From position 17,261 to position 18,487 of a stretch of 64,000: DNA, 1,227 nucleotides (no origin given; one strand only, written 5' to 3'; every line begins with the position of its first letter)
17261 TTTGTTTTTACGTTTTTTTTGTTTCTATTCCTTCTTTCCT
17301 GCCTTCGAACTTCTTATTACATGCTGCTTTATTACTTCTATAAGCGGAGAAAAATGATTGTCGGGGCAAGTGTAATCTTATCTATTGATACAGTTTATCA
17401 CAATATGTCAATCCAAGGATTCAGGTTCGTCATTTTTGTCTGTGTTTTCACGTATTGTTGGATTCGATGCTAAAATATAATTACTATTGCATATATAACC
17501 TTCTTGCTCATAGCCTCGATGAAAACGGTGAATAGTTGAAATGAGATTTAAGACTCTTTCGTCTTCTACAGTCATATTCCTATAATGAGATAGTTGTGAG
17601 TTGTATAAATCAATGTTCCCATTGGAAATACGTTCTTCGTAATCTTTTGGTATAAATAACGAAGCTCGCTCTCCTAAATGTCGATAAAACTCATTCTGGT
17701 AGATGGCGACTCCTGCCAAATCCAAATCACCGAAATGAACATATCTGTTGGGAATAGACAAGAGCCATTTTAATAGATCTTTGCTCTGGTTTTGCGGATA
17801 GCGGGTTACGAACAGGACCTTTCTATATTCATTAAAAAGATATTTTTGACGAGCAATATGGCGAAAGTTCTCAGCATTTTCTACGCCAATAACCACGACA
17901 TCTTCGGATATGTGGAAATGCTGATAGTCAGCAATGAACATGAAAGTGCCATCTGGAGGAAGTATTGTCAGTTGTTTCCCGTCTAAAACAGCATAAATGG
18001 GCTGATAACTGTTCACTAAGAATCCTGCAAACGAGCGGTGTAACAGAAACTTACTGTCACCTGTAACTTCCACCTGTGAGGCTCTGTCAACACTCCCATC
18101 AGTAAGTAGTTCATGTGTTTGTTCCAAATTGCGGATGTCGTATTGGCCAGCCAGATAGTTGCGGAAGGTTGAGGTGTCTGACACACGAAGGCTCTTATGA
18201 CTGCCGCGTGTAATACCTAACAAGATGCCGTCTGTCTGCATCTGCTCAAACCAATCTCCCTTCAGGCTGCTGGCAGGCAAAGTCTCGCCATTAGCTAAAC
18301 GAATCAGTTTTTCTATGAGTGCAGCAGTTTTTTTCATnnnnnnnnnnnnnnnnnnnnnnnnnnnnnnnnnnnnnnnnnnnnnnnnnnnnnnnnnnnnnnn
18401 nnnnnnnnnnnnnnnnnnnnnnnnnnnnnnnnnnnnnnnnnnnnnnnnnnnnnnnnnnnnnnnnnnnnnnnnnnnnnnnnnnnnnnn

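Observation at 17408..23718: Translationally coupled four-gene SMC-ATPase + Toprim operon: a compact, divergent Wadjet (JetABCD/MksBEFG)-like system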

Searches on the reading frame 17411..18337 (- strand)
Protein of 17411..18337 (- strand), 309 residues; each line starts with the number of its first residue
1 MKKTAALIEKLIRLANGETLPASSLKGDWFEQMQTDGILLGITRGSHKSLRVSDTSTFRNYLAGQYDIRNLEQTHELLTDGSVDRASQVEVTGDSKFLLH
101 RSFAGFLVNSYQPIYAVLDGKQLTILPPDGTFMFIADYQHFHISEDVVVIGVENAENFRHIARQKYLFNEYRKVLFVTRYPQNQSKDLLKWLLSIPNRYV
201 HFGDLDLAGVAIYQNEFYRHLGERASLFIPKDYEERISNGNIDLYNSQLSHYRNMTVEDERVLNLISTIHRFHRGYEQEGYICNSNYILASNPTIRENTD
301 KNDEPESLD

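Call 3: search_protein_families(library=pfam, proteins=[window:17411-18337:-], max_evalue=1)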
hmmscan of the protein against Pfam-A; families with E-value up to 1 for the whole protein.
window:17411-18337:- (309 aa): 3 families
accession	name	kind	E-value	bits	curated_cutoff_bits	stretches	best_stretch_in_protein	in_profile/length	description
PF23947.1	DUF7281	-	3.3e-06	27.2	27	1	141-279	38-172/183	Domain of unknown function (DUF7281)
PF09664.16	DUF2399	-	0.016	15.4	23.4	1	135-236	8-107/152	Protein of unknown function C-terminus (DUF2399)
PF09983.15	JetD_C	-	0.019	14.8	22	1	149-215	43-102/179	Wadjet protein JetD, C-terminal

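Call 4: search_protein_families(library=padloc, proteins=[window:17411-18337:-], max_evalue=1)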
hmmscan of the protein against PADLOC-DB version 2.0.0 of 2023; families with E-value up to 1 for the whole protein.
window:17411-18337:- (309 aa): 5 families
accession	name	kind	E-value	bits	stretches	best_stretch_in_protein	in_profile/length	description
PDLC00533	JetD1|JetD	-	7.8e-07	26.4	1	137-214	259-336/409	DUF2220; DUF3322; DUF2399 domain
PDLC00526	JetD1|JetD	-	0.00082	16.7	1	148-215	268-331/407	DUF2220; DUF3322; DUF2399 domain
PDLC00524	JetD1|JetD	-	0.0032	14.6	1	149-219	256-325/387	DUF2220; DUF3322; DUF2399 domain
PDLC00592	JetD3|JetD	-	0.006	13.9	1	196-229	241-274/346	DUF2239; DUF2220 domain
PDLC00527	JetD1|JetD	-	0.044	10.8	1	174-213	270-310/387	DUF2220; DUF3322; DUF2399 domain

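Call 5: search_protein_families(library=ncbifam, proteins=[window:17411-18337:-], max_evalue=1)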
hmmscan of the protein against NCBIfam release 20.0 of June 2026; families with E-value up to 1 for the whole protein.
window:17411-18337:- (309 aa): 0 families

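Call 7: search_solved_structures(query=window:17411-18337:-, max_evalue=10)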
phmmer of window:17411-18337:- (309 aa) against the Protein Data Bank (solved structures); distinct sequences matched with E-value up to 10: 2.
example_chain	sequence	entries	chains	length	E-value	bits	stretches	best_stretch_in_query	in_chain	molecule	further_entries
8r2s_A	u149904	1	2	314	0.79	12.6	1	77-129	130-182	L-tyrosine 3-hydroxylase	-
7kqr_A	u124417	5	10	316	1.1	12.1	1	77-129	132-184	Heme-dependent L-tyrosine hydroxylase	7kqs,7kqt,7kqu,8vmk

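Call 11: find_homologous_proteins(query=window:17411-18337:-)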
Query window:17411-18337:- (309 aa): 780 proteins with E <= 0.001 among 2023 candidates; the best 120 are listed.
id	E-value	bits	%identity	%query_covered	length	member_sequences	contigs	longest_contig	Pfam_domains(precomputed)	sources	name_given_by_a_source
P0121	2.7e-205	699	100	100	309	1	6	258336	PF23947.2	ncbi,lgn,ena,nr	ncbi:MAG: hypothetical protein J5701_07320 [Bacteroidales bacterium]|nr:hypothetical protein [Bacter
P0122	1.6e-154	532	83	91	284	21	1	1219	-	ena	-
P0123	1.7e-152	525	80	93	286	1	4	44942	PF23947.2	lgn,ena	-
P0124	5.8e-152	524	83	91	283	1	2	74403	PF23947.2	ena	-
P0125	1.2e-151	523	81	91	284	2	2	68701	PF23947.2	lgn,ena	-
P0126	5.6e-151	520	81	92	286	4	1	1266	PF23947.2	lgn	-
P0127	8.2e-151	520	80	91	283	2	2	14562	PF23947.2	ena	-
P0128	1.1e-150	519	81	93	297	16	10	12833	PF23947.2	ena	-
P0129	6.2e-150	517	78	94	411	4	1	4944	PF00293.35,PF23947.2,PF14815.13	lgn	-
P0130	1.6e-149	516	77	94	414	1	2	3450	PF00293.35,PF23947.2,PF14815.13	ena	-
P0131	2.2e-149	515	82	91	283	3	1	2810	PF23947.2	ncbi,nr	ncbi:MAG: hypothetical protein K6E52_09080 [Bacteroidaceae bacterium]|nr:hypothetical protein [Bacte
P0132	3.5e-149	515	81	91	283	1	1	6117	PF23947.2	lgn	-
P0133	4.5e-149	514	81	91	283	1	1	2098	PF23947.2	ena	-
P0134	5.5e-149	514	82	91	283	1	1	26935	PF23947.2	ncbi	-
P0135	7.7e-149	513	81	91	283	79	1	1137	PF23947.2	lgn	-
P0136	1.1e-148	513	80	91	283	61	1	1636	PF23947.2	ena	-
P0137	2.3e-148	512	80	91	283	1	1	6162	PF23947.2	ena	-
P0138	6.7e-148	510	77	94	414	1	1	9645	PF00293.35,PF23947.2,PF14815.13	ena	-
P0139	8.1e-148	510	78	94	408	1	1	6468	PF00293.35,PF23947.2,PF14815.13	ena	-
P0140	9.4e-148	510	78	94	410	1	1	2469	PF00293.35,PF23947.2,PF14815.13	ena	-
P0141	1.0e-147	510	78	94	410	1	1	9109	PF00293.35,PF23947.2,PF14815.13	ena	-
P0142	1.3e-147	509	80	91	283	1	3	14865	PF23947.2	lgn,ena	-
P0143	1.9e-147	509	80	91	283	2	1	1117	PF23947.2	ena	-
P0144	2.3e-147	509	81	91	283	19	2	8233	PF23947.2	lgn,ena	-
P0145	2.8e-147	508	80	91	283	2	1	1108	PF23947.2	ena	-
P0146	1.9e-146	506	79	91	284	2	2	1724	PF23947.2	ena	-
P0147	2.4e-146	505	78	94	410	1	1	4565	PF00293.35,PF23947.2,PF14815.13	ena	-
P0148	2.7e-146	505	79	91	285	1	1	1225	PF23947.2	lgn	-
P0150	5.3e-145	501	79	91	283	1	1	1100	PF23947.2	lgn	-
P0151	7.9e-145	500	79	91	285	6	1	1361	PF23947.2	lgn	-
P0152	1.9e-144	499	78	94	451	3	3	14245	PF00293.35,PF23947.2,PF14815.13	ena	-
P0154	5.3e-144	497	77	91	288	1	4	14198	PF23947.2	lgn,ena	-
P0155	1.2e-143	496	78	91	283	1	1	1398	PF23947.2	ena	-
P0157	3.0e-143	495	76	91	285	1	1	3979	PF23947.2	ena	-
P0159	4.5e-143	494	77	91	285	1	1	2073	PF23947.2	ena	-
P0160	7.1e-143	494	77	91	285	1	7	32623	PF23947.2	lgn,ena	-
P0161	1.4e-142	493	77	91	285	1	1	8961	PF23947.2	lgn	-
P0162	1.4e-142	493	76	91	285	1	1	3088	PF23947.2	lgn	-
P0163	1.4e-142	493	76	91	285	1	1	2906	PF23947.2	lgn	-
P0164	2.6e-142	492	76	91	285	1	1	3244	PF23947.2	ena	-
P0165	7.1e-142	491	76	91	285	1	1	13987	PF23947.2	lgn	-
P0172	1.4e-137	476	75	91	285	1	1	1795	PF23947.2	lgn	-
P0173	2.4e-137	476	79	85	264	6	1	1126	PF23947.2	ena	-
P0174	3.7e-135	468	74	91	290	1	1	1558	PF23947.2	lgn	-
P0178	1.9e-132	460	71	91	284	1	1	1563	PF23947.2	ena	-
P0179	7.9e-130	451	75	87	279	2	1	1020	PF23947.2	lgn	-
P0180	1.2e-129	450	70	92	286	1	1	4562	PF23947.2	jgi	-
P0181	2.2e-129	449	70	91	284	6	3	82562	PF23947.2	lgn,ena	-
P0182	3.4e-129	449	69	91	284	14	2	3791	PF23947.2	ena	-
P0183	8.4e-129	448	70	91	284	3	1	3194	PF23947.2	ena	-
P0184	8.4e-129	448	69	92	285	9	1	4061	PF23947.2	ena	-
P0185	3.0e-128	446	68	91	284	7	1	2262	PF23947.2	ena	-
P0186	3.2e-128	446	68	91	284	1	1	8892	PF23947.2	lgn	-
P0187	4.6e-128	445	68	91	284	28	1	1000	PF23947.2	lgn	-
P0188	5.3e-128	445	68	91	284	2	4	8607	PF23947.2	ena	-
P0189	5.8e-128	445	68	91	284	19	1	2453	PF23947.2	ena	-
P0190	6.5e-128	445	70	91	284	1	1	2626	PF23947.2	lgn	-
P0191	6.8e-128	445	68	91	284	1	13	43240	PF23947.2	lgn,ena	-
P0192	1.1e-127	444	67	92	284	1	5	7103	PF23947.2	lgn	-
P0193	1.5e-127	443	68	91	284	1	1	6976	PF23947.2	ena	-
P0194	1.9e-127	443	68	91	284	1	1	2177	PF23947.2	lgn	-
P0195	2.8e-127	443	68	91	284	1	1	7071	PF23947.2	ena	-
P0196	4.8e-127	442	68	92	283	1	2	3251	PF23947.2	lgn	-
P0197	5.5e-127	442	67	91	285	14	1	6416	PF23947.2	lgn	-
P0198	4.7e-126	439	67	91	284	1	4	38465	PF23947.2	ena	-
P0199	4.8e-126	439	67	92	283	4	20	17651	PF23947.2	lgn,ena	-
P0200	6.3e-126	438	68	89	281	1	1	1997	PF23947.2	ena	-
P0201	1.2e-125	437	67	92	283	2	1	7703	PF23947.2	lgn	-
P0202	1.9e-125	437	67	91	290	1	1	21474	PF23947.2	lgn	-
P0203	1.9e-125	437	68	92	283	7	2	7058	PF23947.2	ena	-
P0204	6.8e-125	435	66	92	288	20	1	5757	PF23947.2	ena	-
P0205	6.8e-125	435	66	92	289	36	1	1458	PF23947.2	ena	-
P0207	1.1e-124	434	66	92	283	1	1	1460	PF23947.2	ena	-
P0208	1.1e-124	434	66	92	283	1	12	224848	PF23947.2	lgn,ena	-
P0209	1.3e-124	434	67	92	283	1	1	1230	PF23947.2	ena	-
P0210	1.4e-124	434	67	92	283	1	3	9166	PF23947.2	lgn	-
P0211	1.4e-124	434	67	92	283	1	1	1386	PF23947.2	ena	-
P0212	1.6e-124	434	67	91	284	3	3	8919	PF23947.2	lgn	-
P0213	1.6e-124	434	68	91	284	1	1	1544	PF23947.2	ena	-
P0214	2.4e-124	433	67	92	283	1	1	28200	PF23947.2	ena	-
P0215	3.8e-124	432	66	91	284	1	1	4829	PF23947.2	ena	-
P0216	4.0e-124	432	66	93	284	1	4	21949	PF23947.2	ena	-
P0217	5.6e-124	432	66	91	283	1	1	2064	PF23947.2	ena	-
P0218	5.9e-124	432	66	92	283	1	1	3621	PF23947.2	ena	-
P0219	6.6e-124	432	66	92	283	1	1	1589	PF23947.2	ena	-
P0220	1.4e-123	430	65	91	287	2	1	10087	PF23947.2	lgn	-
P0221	1.8e-123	430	66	92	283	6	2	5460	PF23947.2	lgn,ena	-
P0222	1.8e-123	430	66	91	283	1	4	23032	PF23947.2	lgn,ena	-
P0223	2.2e-123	430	66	92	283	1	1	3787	PF23947.2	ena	-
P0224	2.7e-123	430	66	91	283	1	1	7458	PF23947.2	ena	-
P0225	3.7e-123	429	68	88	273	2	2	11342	PF23947.2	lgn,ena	-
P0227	4.2e-123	429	65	91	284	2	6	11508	PF23947.2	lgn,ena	-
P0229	7.8e-123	428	65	92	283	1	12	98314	PF23947.2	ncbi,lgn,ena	-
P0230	9.1e-123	428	66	91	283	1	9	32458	PF23947.2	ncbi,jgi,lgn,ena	jgi:hypothetical protein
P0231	1.1e-122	428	67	91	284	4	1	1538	PF23947.2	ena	-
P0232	1.1e-122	428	67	92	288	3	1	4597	PF23947.2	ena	-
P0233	1.5e-122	427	66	91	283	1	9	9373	PF23947.2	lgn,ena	-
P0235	2.6e-122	426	66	91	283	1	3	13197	PF23947.2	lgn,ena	-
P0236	3.5e-122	426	66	93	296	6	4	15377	PF23947.2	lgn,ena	-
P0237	3.7e-122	426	65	92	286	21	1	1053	PF23947.2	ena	-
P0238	3.8e-122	426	66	91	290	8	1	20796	PF23947.2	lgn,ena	-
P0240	4.4e-122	426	65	91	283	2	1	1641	PF23947.2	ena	-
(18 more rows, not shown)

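Call 23: find_encoding_contigs(protein=P0208, flank=10000, max_places=4)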
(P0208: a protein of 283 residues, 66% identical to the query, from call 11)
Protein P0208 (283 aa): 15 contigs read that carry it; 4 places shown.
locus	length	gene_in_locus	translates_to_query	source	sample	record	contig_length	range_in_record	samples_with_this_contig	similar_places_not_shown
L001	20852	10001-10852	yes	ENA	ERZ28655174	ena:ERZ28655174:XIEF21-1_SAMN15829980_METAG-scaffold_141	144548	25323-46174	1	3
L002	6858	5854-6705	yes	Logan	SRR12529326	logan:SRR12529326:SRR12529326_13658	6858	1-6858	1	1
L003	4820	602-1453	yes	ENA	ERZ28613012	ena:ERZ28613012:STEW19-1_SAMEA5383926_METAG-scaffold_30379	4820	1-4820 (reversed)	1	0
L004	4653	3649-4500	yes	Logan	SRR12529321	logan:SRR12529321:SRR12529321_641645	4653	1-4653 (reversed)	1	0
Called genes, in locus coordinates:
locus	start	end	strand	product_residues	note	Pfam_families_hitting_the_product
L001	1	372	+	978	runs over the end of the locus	PF25275:Golvesin_C, PF00041:fn3 (weak)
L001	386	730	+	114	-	-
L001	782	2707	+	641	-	PF08497:Radical_SAM_N, PF11842:DUF3362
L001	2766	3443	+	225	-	-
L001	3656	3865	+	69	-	-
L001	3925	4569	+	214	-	-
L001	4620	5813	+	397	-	-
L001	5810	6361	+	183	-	PF21980:MksE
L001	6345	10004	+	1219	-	PF12128:DUF3584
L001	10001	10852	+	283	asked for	PF23947:DUF7281 (weak)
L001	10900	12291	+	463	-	PF13310:Virulence_RhuM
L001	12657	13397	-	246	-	PF01643:Acyl-ACP_TE, PF20791:Acyl-ACP_TE_C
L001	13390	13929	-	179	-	PF01842:ACT, PF22629:ACT_AHAS_ss, PF13710:ACT_5 (weak), PF10369:ALS_ss_C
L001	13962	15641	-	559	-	PF02776:TPP_enzyme_N, PF00205:TPP_enzyme_M, PF02775:TPP_enzyme_C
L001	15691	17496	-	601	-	PF00920:ILVD_EDD_N, PF24877:ILV_EDD_C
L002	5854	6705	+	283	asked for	PF23947:DUF7281 (weak)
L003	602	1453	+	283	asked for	PF23947:DUF7281 (weak)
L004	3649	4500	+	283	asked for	PF23947:DUF7281 (weak)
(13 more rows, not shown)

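Call 24: find_encoding_contigs(protein=P0138, flank=8000, max_places=3)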
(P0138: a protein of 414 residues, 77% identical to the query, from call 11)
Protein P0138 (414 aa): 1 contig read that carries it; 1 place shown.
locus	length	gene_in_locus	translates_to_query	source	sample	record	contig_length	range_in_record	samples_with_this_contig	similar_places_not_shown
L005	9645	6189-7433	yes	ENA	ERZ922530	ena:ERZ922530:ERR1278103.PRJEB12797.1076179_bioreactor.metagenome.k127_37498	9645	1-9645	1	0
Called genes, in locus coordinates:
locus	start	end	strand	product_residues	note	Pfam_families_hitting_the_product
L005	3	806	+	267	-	?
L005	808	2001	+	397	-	-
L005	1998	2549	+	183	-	PF21980:MksE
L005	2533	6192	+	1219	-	PF12128:DUF3584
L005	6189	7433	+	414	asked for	PF23947:DUF7281 (weak), PF00293:NUDIX, PF14815:NUDIX_4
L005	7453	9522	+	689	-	PF00270:DEAD, PF00271:Helicase_C, PF16124:RecQ_Zn_bind, PF09382:RQC, PF00570:HRDC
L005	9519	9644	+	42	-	?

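Call 25: predict_structure(alignment_id=A1)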
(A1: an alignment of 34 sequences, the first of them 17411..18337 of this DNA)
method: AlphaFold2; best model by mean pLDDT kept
length: 309 residues; sequences in the alignment: 34
mean_pLDDT: 60.0   pTM: 0.36
mean pLDDT of the five models: 60.0, 58.4, 57.7, 56.1, 53.3
residues with pLDDT >= 90: 16; 70-90: 94; 50-70: 103; < 50: 96
segments of 3 or more residues with pLDDT < 50: 88-125, 127-143, 181-183, 277-309
pLDDT, mean of each block of 10 residues (from residue 1): 75 92 84 86 86 86 75 78 50 36 29 40 45 38 51 55 57 55 58 65 54 62 67 74 69 66 76 55 30 28 35
secondary structure, 60 per line:
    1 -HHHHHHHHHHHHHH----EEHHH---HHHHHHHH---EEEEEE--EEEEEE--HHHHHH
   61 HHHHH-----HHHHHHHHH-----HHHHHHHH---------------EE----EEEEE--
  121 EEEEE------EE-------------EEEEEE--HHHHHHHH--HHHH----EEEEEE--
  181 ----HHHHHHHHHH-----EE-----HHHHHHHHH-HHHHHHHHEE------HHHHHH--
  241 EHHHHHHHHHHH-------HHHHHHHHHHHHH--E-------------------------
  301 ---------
elements in order: H2-15 H28-35 E39-44 E47-52 H55-65 H71-79 H85-92 E114-118 E121-125 E147-152 H155-162 H165-168 E173-178 H185-194 H207-215 H217-224 H233-238 H242-252 H260-272

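Call 32: fold_search(model_id=the predicted structure, library=pdb)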
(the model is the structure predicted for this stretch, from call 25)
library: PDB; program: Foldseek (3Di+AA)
matches with E <= 10: 549; with E <= 0.001: 0
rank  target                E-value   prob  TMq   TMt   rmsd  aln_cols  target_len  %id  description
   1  8qkf_A                2.3e-01  0.77  0.14  0.36   5.3        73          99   12  SmtB protein of Mycobacterium smegmatis (released 2024-09-25)
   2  6o8m                  2.6e-01  0.80  0.16  0.44   4.5        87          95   11  Crystal Structure of C9S apo Sulfide-responsive transcriptional repressor (SqrR) from Rhodobacter capsulated bound to di (released 2020-04-01)
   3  4hw0_A                3.0e-01  0.63  0.16  0.41   8.6        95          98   15  Crystal structure of Sso10a-2, a DNA-binding protein from Sulfolobus solfataricus (released 2013-10-30)
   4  3lfk_B                3.4e-01  0.63  0.16  0.37   6.7        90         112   12  A reported archaeal mechanosensitive channel is a structural homolog of MarR-like transcriptional regulators (released 2010-04-14)
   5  1r23_B                3.8e-01  0.80  0.15  0.40   5.7        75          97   13  Crystal structure of the cyanobacterial metallothionein repressor SmtB in the Zn1-form (one Zn(II) per dimer) (released 2004-05-18)
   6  6o8n_A                4.0e-01  0.82  0.15  0.41   5.3        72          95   12  Crystal Structure of C9S tetrasulfide state of Sulfide-responsive transcriptional repressor (SqrR) from Rhodobacter ca (released 2020-04-01)
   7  4hw0_B                4.0e-01  0.57  0.15  0.41   8.0        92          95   14  Crystal structure of Sso10a-2, a DNA-binding protein from Sulfolobus solfataricus (released 2013-10-30)
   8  1r23_A                4.3e-01  0.80  0.15  0.39   5.6        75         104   13  Crystal structure of the cyanobacterial metallothionein repressor SmtB in the Zn1-form (one Zn(II) per dimer) (released 2004-05-18)
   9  6o8l                  4.3e-01  0.54  0.16  0.43   8.3       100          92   11  Crystal Structure of C9S apo and reduced Sulfide-responsive transcriptional repressor (SqrR) from Rhodobacter capsulatus (released 2020-04-01)
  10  1smt_A                4.5e-01  0.51  0.14  0.36   6.8        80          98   12  SMTB REPRESSOR FROM SYNECHOCOCCUS PCC7942 (released 1997-12-03)
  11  6o8o_D                4.8e-01  0.75  0.15  0.40   5.2        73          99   12  Crystal Structure of C9S disulfide state of Sulfide-responsive transcriptional repressor (SqrR) from Rhodobacter capsu (released 2020-04-01)
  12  6o8o_A                4.8e-01  0.72  0.16  0.43   4.9        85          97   12  Crystal Structure of C9S disulfide state of Sulfide-responsive transcriptional repressor (SqrR) from Rhodobacter capsu (released 2020-04-01)
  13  2kko_MODEL_1_A        4.8e-01  0.57  0.15  0.36   5.8        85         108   10  Solution NMR structure of the homodimeric winged helix-turn-helix DNA-binding domain (fragment 1-100) Mb0332 f (released 2009-08-11)
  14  4rs8_A                4.8e-01  0.51  0.16  0.45   5.3        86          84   14  Apo structure of novel pNOB8 plasmid centromere binding protein (released 2015-09-16)
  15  2gb7_A                4.8e-01  0.16  0.18  0.19  13.3       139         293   12  Metal-depleted Ecl18kI in complex with uncleaved, modified DNA (released 2006-06-20)
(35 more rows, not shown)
